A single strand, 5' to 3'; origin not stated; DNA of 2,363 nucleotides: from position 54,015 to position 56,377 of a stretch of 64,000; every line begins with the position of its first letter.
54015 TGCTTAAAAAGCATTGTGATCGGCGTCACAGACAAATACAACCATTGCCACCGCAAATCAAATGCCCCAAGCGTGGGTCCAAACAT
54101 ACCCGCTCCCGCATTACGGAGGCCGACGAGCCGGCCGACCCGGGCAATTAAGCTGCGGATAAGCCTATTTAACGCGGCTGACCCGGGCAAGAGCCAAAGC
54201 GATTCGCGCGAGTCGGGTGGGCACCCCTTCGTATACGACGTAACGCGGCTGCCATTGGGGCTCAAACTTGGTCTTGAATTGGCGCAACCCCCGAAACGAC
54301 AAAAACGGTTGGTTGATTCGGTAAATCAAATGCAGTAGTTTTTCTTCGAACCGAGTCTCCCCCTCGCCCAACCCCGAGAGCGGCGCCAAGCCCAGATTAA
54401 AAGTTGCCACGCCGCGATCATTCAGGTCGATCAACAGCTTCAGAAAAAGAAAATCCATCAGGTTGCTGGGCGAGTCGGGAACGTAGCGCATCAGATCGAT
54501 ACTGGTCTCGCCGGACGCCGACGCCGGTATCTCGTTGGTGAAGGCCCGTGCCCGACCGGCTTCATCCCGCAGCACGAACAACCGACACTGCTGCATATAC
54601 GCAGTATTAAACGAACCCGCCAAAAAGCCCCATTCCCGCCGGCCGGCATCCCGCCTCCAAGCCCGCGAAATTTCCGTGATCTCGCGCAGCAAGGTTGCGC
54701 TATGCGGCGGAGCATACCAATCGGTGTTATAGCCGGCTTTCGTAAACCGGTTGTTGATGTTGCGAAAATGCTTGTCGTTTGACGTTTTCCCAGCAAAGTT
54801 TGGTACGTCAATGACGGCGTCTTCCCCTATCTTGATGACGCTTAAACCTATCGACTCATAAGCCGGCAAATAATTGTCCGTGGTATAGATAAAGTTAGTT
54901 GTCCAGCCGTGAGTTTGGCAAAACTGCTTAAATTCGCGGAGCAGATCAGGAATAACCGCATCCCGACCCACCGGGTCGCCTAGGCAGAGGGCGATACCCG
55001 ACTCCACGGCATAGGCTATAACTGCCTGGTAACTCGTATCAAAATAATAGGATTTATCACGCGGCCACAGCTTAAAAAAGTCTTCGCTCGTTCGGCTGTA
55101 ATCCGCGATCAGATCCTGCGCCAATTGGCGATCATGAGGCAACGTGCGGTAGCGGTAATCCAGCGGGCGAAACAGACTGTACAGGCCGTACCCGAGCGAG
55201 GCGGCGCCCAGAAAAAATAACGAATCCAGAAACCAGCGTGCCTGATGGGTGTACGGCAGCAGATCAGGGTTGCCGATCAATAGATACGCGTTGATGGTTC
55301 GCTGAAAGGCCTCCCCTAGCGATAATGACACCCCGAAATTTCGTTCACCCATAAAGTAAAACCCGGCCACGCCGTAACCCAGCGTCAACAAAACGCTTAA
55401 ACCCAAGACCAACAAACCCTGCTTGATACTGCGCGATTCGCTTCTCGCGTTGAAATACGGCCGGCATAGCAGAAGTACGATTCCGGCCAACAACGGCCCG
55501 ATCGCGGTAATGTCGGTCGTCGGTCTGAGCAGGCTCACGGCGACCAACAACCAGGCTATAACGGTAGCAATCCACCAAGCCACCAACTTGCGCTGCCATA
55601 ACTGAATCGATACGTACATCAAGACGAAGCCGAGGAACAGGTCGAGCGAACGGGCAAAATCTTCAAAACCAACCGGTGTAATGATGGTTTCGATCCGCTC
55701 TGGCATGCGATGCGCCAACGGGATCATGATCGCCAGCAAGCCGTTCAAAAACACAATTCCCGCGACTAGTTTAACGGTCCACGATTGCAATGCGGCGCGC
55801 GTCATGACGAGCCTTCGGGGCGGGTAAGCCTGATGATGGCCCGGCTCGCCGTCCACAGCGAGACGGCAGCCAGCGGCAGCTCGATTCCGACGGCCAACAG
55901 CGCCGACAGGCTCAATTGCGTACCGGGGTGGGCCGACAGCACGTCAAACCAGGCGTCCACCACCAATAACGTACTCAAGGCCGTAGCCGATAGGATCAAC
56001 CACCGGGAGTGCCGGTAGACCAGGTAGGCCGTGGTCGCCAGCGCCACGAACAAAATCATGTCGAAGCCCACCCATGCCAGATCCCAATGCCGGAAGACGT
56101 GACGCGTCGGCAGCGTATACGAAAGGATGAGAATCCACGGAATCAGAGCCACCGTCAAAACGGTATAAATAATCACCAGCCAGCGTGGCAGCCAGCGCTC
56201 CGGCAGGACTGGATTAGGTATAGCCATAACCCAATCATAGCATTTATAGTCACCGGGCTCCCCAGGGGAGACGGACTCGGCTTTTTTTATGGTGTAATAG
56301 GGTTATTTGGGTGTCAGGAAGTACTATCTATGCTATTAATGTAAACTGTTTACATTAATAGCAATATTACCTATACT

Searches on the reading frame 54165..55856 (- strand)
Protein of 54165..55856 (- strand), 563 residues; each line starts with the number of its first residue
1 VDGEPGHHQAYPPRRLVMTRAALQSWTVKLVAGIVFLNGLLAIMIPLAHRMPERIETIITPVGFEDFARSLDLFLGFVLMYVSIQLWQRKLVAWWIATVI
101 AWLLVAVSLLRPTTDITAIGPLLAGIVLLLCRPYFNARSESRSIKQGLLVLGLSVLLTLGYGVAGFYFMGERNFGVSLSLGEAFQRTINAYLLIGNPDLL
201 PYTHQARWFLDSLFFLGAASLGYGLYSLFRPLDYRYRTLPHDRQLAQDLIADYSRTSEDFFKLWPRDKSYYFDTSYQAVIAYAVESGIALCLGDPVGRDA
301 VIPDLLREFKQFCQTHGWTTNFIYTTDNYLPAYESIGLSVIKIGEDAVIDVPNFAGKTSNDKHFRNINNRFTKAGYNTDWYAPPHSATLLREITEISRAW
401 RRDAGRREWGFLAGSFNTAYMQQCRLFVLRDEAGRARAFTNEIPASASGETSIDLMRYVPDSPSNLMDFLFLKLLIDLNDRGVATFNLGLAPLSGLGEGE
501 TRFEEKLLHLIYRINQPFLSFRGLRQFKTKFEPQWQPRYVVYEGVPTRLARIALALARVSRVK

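Call 3: search_protein_families(library=pfam, proteins=[window:54165-55856:-], max_evalue=0.01)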
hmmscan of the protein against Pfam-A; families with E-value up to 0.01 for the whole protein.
window:54165-55856:- (563 aa): 2 families
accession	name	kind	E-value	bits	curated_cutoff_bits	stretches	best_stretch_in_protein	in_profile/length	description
PF09924.15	LPG_synthase_C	-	3.7e-71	240.1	27.5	1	266-542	20-298/298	Phosphatidylglycerol lysyltransferase, C-terminal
PF16995.10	tRNA-synt_2_TM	-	0.00039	20.7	26.8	1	33-163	14-155/215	Transmembrane region of lysyl-tRNA synthetase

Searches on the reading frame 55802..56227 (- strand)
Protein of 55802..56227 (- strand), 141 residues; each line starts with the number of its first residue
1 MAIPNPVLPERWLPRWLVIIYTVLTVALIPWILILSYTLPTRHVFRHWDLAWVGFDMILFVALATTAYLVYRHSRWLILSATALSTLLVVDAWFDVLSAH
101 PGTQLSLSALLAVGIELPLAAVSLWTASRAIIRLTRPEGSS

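Call 3: search_protein_families(library=pfam, proteins=[window:55802-56227:-], max_evalue=0.01)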
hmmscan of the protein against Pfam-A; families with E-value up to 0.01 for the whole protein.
window:55802-56227:- (141 aa): 0 families

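Call 42: search_protein_families(library=ncbifam, proteins=[window:55805-56227:-], max_evalue=0.01)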
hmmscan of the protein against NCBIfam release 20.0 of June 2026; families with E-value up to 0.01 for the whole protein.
window:55805-56227:- (141 aa): 0 families
